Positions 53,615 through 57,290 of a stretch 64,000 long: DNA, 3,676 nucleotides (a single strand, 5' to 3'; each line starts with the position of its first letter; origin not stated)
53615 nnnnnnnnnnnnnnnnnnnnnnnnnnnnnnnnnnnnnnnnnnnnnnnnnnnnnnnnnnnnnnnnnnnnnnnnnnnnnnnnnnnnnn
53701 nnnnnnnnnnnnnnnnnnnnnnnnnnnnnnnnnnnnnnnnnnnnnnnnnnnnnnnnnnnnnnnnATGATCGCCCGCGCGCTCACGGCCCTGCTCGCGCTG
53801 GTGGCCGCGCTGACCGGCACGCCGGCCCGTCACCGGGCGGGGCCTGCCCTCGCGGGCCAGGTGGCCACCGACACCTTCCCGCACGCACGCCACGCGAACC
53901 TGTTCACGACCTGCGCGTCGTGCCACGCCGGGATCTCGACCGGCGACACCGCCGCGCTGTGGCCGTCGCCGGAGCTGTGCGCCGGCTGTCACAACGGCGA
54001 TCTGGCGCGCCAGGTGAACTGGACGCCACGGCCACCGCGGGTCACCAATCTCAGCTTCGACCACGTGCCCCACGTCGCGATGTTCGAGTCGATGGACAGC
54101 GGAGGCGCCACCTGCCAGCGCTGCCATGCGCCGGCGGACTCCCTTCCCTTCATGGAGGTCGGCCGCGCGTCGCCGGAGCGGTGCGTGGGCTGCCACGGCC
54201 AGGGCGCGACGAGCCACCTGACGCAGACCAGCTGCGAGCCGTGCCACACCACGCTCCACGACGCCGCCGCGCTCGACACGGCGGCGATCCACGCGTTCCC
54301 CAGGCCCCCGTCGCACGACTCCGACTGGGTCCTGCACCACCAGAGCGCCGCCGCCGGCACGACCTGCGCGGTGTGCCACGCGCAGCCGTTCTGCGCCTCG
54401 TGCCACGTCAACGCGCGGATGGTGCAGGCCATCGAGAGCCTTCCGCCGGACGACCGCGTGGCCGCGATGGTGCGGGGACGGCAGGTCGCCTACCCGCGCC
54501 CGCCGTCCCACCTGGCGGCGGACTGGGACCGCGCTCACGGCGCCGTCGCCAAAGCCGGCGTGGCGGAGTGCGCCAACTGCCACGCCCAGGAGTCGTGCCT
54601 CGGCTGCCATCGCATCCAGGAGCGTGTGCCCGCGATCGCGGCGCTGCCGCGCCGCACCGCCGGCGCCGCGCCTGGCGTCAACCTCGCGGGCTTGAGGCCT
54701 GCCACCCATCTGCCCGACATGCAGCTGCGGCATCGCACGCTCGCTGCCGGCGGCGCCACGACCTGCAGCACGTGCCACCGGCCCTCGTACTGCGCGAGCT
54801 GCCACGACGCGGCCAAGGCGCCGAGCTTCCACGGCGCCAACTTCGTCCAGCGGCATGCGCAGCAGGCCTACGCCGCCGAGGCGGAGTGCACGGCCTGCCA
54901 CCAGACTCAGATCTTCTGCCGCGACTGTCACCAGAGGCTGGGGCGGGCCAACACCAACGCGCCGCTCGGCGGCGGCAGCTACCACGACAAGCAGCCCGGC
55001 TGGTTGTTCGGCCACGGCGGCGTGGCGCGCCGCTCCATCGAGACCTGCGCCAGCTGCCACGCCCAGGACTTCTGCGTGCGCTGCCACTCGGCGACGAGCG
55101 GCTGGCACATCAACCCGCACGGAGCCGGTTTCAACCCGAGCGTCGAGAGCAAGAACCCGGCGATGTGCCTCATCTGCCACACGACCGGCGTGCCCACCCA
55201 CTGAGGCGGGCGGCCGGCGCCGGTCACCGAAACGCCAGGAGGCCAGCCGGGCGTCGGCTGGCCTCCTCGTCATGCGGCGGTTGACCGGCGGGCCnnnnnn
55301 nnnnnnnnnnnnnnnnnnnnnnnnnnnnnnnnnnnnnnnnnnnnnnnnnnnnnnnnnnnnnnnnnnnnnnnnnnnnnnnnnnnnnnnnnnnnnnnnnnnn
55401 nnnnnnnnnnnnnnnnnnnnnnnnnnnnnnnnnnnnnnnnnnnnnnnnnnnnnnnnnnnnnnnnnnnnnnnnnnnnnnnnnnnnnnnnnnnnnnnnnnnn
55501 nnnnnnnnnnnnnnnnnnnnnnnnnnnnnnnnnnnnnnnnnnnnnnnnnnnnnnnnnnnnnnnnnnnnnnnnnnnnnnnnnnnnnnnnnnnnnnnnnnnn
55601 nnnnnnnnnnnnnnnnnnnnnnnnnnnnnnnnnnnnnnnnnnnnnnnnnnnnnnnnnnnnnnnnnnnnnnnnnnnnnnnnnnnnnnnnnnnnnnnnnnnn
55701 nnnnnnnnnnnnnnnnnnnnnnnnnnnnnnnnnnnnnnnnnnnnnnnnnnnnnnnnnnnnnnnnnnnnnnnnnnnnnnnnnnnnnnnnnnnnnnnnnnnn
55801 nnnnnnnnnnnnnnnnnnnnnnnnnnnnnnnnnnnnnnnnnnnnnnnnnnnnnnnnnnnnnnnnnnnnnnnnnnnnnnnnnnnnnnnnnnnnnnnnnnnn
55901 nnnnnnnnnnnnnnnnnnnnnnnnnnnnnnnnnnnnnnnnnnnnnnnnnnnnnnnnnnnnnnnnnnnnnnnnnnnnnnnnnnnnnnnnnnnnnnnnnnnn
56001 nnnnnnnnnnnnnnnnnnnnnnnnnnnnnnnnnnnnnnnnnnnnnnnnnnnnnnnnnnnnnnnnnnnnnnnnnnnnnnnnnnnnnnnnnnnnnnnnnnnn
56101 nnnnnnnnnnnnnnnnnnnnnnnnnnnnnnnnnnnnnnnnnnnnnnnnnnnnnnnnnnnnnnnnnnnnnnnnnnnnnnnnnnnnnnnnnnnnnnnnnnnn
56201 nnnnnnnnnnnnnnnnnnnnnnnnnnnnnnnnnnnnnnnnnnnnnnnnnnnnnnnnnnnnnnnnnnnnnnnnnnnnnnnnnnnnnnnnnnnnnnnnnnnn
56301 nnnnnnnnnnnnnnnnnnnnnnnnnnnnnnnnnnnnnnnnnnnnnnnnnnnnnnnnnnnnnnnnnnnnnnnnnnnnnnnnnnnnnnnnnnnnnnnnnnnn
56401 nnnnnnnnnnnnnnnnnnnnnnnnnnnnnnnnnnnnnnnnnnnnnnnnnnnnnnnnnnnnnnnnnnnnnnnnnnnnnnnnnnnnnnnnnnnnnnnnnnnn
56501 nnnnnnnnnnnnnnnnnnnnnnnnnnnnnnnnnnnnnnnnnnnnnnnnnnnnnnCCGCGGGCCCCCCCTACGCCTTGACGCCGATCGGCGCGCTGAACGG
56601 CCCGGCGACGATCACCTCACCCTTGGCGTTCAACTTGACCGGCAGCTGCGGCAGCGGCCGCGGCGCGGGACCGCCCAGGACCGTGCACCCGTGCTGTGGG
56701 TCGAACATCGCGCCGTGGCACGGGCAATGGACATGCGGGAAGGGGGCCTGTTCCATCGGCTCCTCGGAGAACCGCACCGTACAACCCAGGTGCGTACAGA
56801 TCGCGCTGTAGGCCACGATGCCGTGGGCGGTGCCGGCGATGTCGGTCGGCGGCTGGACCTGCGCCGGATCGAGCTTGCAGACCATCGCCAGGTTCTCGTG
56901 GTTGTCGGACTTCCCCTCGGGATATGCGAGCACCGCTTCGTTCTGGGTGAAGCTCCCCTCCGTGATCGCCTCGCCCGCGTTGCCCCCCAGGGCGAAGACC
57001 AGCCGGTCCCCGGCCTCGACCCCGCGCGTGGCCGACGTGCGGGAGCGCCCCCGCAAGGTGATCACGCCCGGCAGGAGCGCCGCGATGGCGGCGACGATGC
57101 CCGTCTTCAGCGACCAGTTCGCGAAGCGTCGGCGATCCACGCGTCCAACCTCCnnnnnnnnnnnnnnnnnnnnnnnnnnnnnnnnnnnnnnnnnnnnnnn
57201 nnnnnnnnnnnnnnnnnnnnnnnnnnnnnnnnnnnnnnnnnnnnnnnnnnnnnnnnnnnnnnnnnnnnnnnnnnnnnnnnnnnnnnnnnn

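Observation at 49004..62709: Candidate novel electron-transfer supercluster: porin-cytochrome conduit converging on a Rieske/cytochrome b operon with its own sigma-54 control pair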

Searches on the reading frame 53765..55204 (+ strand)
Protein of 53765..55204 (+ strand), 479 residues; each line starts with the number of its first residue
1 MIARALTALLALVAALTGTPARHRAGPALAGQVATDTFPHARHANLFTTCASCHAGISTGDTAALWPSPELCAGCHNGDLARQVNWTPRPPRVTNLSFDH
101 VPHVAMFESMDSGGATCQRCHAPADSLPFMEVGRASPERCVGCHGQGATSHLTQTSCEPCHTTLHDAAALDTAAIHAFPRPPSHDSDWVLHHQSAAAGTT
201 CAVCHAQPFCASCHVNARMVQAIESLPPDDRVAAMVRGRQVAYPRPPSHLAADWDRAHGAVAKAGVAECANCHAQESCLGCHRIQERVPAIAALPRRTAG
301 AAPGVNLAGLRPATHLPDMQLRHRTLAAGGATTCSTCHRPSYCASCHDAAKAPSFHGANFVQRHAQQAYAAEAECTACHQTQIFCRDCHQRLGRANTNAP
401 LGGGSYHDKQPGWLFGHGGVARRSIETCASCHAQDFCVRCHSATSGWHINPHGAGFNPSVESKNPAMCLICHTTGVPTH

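Call 4: search_protein_families(library=pfam, proteins=[window:53765-55204:+], max_evalue=0.1)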
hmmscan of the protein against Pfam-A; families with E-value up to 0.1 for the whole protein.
window:53765-55204:+ (479 aa): 5 families
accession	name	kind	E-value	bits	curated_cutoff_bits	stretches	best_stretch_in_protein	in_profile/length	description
PF14522.11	Cytochrome_C7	-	9.1e-15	54.7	24.8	2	97-162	2-67/67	Cytochrome c7 and related cytochrome c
PF22113.1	Mtrc-MtrF_II-IV_dom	-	9.7e-09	35.4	30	1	49-207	8-165/176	Outer membrane cytochrome MtrC/MtrF-like, domains II/IV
PF09699.15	Paired_CXXCH_1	-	1.9e-08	34.3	20.6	3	116-146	8-38/41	Doubled CXXCH motif (Paired_CXXCH_1)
PF14537.11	Cytochrom_c3_2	-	1.5e-05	25.8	25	2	43-122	2-65/79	Cytochrome c3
PF15913.10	Furin-like_2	-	0.094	13.4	28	1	424-442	58-76/102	Furin-like repeat, cysteine-rich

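Call 5: search_protein_families(library=ncbifam, proteins=[window:53765-55204:+], max_evalue=0.1)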
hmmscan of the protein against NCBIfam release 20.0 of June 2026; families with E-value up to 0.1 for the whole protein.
window:53765-55204:+ (479 aa): 2 families
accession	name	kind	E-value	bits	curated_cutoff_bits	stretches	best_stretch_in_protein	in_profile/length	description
TIGR01905.1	paired_CXXCH_1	subfamily_domain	0.0002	21.2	25.2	3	115-148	7-40/41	doubled CXXCH domain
TIGR04257.1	nanowire_3heme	domain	0.016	15.4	40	1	34-84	11-66/75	c(7)-type cytochrome triheme domain-containing protein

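Call 25: search_solved_structures(query=window:53765-55204:+, max_evalue=0.01)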
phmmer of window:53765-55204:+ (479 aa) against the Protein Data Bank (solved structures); distinct sequences matched with E-value up to 0.01: 0.

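Call 43: find_homologous_proteins(query=window:53765-55204:+, max_evalue=0.001)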
Query window:53765-55204:+ (479 aa): 195 proteins with E <= 0.001 among 8000 candidates; the best 120 are listed.
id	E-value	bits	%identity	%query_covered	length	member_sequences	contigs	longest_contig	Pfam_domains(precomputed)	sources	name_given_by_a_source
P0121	0.0e+0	1111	100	100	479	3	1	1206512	PF09699.16,PF14537.12,PF14522.12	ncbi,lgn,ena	-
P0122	2.0e-281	952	87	96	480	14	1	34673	PF09699.16,PF14522.12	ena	-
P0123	2.7e-252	856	76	100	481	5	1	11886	PF09699.16,PF14522.12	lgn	-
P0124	3.3e-252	856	79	93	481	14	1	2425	PF09699.16,PF14522.12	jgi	-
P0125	2.8e-250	850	80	92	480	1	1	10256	PF09699.16,PF14522.12,PF22113.2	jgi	jgi:hypothetical protein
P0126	4.4e-248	842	78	94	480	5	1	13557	PF14522.12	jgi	jgi:hypothetical protein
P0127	2.0e-247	840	76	100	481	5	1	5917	PF09699.16,PF14522.12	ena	-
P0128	6.0e-247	839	79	93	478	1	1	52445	PF09699.16,PF14537.12,PF14522.12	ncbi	-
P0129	3.9e-246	836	78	92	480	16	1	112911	PF14522.12,PF22113.2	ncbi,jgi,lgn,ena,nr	ncbi:MAG TPA: hypothetical protein VEH62_00855 [Gemmatimonadales bacterium]|nr:hypothetical protein 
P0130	4.0e-245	833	76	96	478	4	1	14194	PF14522.12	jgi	jgi:hypothetical protein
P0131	1.6e-244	831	77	96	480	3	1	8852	PF09699.16,PF14522.12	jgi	-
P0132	8.5e-244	828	75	100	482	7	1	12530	PF09699.16,PF14537.12,PF14522.12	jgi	jgi:hypothetical protein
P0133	4.9e-242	822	75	96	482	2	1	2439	PF14522.12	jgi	jgi:hypothetical protein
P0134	7.4e-242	822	75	100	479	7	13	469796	PF09699.16,PF14522.12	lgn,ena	-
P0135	1.2e-240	818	76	92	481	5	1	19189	PF14537.12,PF14522.12,PF22113.2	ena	-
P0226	2.0e-100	355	38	98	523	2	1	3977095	PF09699.16,PF14522.12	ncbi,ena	-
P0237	2.5e-95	339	41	92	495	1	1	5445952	PF09699.16,PF14522.12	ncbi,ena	-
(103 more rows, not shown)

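Call 44: find_encoding_contigs(protein=P0237, flank=10000, max_places=2)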
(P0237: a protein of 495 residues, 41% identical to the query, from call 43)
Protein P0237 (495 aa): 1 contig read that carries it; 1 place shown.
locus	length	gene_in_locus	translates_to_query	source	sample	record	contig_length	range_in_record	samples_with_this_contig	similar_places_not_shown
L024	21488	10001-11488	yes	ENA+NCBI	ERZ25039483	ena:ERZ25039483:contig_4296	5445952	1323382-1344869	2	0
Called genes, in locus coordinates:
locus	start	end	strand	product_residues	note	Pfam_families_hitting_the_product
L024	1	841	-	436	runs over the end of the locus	PF00684:DnaJ_CXXCXGXG (faint), PF02085:Cytochrom_CIII (faint), PF09699:Paired_CXXCH_1 (faint), PF14522:Cytochrome_C7 (faint), PF14537:Cytochrom_c3_2 (faint), PF22113:Mtrc-MtrF_II-IV_dom (faint), PF22678:Cytochrom_c_NrfB-like (faint)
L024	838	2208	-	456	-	PF00072:Response_reg, PF00158:Sigma54_activat, PF14532:Sigma54_activ_2, PF01078:Mg_chelatase (faint), PF13191:AAA_16 (weak), PF07728:AAA_5 (weak), PF25601:AAA_lid_14, PF02954:HTH_8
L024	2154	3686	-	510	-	PF00512:HisKA, PF02518:HATPase_c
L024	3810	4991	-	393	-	-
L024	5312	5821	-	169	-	PF13442:Cytochrome_CBB3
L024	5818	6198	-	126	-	PF13432:TPR_16 (faint), PF07719:TPR_2 (faint), PF13428:TPR_14 (faint)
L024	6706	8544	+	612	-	PF02085:Cytochrom_CIII (faint), PF14522:Cytochrome_C7 (faint), PF14537:Cytochrom_c3_2 (faint)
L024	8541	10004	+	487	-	-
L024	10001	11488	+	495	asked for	PF09699:Paired_CXXCH_1 (faint), PF14522:Cytochrome_C7 (faint)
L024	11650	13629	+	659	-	PF01578:Cytochrom_C_asm, PF16327:CcmF_C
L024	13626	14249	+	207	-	PF00578:AhpC-TSA, PF08534:Redoxin, PF13098:Thioredoxin_2, PF00085:Thioredoxin (faint), PF13905:Thioredoxin_8 (weak)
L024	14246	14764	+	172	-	PF03918:CcmH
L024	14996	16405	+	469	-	PF00072:Response_reg, PF00158:Sigma54_activat, PF01078:Mg_chelatase (faint), PF14532:Sigma54_activ_2, PF07724:AAA_2 (weak), PF07728:AAA_5, PF25601:AAA_lid_14, PF02954:HTH_8, +1 more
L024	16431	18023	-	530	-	PF08448:PAS_4, PF01590:GAF, PF13185:GAF_2, PF00512:HisKA, PF02518:HATPase_c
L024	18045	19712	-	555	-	PF01268:FTHFS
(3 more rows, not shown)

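Call 45: find_encoding_contigs(protein=P0226, flank=10000, max_places=2)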
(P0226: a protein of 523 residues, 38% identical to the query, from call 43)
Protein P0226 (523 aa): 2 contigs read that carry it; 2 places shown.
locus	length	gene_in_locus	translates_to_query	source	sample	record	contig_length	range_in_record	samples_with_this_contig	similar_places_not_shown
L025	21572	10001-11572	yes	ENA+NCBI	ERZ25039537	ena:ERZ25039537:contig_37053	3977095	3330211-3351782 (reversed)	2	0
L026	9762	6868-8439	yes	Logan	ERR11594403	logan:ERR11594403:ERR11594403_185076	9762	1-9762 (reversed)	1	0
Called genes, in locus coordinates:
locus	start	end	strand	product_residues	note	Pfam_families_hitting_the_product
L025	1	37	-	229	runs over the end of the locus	PF02492:cobW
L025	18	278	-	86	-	PF01155:HypA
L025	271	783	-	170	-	PF01750:HycI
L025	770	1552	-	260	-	PF01292:Ni_hydr_CYTB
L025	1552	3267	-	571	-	PF27537:HoxH (weak), PF00374:NiFeSe_Hases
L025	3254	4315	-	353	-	PF01058:Oxidored_q6, PF14720:NiFe_hyd_SSU_C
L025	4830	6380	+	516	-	PF14537:Cytochrom_c3_2 (faint), PF09699:Paired_CXXCH_1 (faint), PF14522:Cytochrome_C7 (weak)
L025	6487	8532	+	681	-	PF02085:Cytochrom_CIII (faint), PF14522:Cytochrome_C7 (faint), PF14537:Cytochrom_c3_2 (faint)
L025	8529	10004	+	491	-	-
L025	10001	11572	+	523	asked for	PF09699:Paired_CXXCH_1 (faint), PF14522:Cytochrome_C7 (faint)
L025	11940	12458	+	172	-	PF00355:Rieske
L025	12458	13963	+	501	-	PF00033:Cytochrome_B, PF13631:Cytochrom_B_N_2, PF00032:Cytochrom_B_C, PF02433:FixO (faint), PF00034:Cytochrom_C, PF13442:Cytochrome_CBB3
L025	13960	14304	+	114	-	PF13442:Cytochrome_CBB3, PF00034:Cytochrom_C (weak)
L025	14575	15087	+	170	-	PF13801:Metal_resist (faint)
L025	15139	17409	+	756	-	PF00390:malic, PF03949:Malic_M, PF01515:PTA_PTB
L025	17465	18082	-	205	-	PF11127:YgaP-like_TM (faint)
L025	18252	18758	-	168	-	-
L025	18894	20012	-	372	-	PF12679:ABC2_membrane_2, PF12698:ABC2_membrane_3, PF01061:ABC2_membrane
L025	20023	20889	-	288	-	PF12698:ABC2_membrane_3, PF12679:ABC2_membrane_2, PF01061:ABC2_membrane, PF12730:ABC2_membrane_4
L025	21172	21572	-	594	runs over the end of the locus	PF00005:ABC_tran, PF13401:AAA_22 (faint), PF13476:AAA_23 (faint), PF13555:AAA_29 (faint), PF13304:AAA_21 (weak), PF00005:ABC_tran, PF13304:AAA_21 (weak)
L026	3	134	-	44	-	?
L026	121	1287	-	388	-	PF01058:Oxidored_q6, PF14720:NiFe_hyd_SSU_C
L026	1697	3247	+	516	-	PF14537:Cytochrom_c3_2 (faint), PF09699:Paired_CXXCH_1 (faint), PF14522:Cytochrome_C7 (weak)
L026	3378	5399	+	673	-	PF02085:Cytochrom_CIII (faint), PF14522:Cytochrome_C7 (faint), PF14537:Cytochrom_c3_2 (faint)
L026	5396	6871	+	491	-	-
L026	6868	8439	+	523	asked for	PF09699:Paired_CXXCH_1 (faint), PF14522:Cytochrome_C7 (faint)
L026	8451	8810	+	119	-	-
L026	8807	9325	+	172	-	PF00355:Rieske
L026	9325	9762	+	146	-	?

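Call 89: search_solved_structures(query=A4, max_evalue=1)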
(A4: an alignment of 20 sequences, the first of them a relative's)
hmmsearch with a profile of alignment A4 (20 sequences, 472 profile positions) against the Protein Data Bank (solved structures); distinct sequences matched with E-value up to 1: 33.
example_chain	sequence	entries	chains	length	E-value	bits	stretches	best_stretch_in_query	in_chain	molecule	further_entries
1h29_A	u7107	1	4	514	8.1e-10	41.4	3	39-160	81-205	HIGH-MOLECULAR-WEIGHT CYTOCHROME C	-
1gws_A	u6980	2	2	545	8.4e-10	41.4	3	38-160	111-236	HIGH-MOLECULAR-WEIGHT CYTOCHROME C | High-molecular-weight cytochrome c precursor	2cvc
2e84_A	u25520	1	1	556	8.7e-10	41.3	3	39-160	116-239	High-molecular-weight cytochrome c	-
1z1n_X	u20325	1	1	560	1.6e-06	30.6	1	35-139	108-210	sixteen heme cytochrome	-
6lod_A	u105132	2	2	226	2.7e-06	29.8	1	26-137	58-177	MULTIHEME_CYTC domain-containing protein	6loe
6f0k_A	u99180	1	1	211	5.1e-06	28.9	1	28-137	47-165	Cytochrome c family protein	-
9yuq_N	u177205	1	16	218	0.0004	22.6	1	99-136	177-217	Putative multiheme cytochrome c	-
8k9e_A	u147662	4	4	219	0.0005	22.3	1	21-137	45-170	Cytochrome c7-like domain-containing protein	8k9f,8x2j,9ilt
6i5b_A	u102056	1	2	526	0.00067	21.9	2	34-145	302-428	Uncharacterized protein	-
4hbf_A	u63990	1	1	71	0.0024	20.1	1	21-69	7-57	PpcA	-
4hc3_A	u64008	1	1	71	0.0027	19.9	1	21-69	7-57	PpcA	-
3h4n_A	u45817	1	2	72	0.0033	19.6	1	21-68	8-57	Cytochrome c7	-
1ehj_A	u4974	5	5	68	0.0038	19.4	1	82-153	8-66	CYTOCHROME C7 | CYTOCHROME C551.5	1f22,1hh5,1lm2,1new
3sj1_X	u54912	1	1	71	0.0039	19.4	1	23-71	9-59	CYTOCHROME C7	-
1kwj_A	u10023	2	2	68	0.0042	19.3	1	82-153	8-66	cytochrome c7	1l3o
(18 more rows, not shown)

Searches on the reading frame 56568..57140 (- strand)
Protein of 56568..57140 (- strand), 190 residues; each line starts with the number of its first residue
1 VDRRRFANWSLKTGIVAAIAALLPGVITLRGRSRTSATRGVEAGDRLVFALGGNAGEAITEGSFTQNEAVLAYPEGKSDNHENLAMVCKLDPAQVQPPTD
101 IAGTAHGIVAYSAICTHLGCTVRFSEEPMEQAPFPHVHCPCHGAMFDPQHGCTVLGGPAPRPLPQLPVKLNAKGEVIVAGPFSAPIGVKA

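Call 4: search_protein_families(library=pfam, proteins=[window:56568-57140:-], max_evalue=0.1)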
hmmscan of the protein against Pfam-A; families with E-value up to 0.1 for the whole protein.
window:56568-57140:- (190 aa): 3 families
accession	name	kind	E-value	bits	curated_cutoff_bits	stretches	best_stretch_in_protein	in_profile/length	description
PF00355.32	Rieske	-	1.3e-08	35.1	20.3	1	106-167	34-88/88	Rieske [2Fe-2S] domain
PF12823.12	DUF3817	-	0.032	15.4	27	0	6-25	55-74/85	Domain of unknown function (DUF3817)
PF19865.4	DUF6338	-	0.041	13.9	26.5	1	14-115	7-98/205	Family of unknown function (DUF6338)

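Call 5: search_protein_families(library=ncbifam, proteins=[window:56568-57140:-], max_evalue=0.1)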
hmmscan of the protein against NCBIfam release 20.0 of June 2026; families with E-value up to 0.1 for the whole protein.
window:56568-57140:- (190 aa): 9 families
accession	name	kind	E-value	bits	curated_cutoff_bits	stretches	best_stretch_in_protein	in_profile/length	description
NF050121.1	bc1_QcrA_actin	exception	6.2e-25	88.4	275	1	57-187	177-314/319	cytochrome bc1 complex Rieske iron-sulfur subunit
TIGR02694.1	arsenite_ox_S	equivalog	4.7e-14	52.4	95.65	1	101-178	44-115/129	arsenate reductase (azurin) small subunit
TIGR03171.1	soxL2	equivalog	4.4e-12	45.6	582.1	2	137-169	233-265/321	Rieske iron-sulfur protein SoxL2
TIGR01416.1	Rieske_proteo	equivalog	1.1e-11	45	97.4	1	100-172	101-169/176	ubiquinol-cytochrome c reductase iron-sulfur subunit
NF045928.1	Cytb6fFeSPetC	equivalog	7.4e-11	41.7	250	1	103-178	99-163/179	cytochrome b6-f complex iron-sulfur subunit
NF010001.0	PRK13474.1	subfamily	7.5e-11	41.7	154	1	21-171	33-155/178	cytochrome b6-f complex iron-sulfur subunit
NF041174.1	SDX_Thmprot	equivalog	0.00014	22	170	1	102-153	30-76/109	sulredoxin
NF007422.0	PRK09965.1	equivalog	0.0031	17.5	113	1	103-176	30-96/106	bifunctional 3-phenylpropionate/cinnamic acid dioxygenase ferredoxin subunit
TIGR03954.1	integ_memb_HG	domain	0.092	13.5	33.25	0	7-25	57-75/85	DUF3817 domain-containing protein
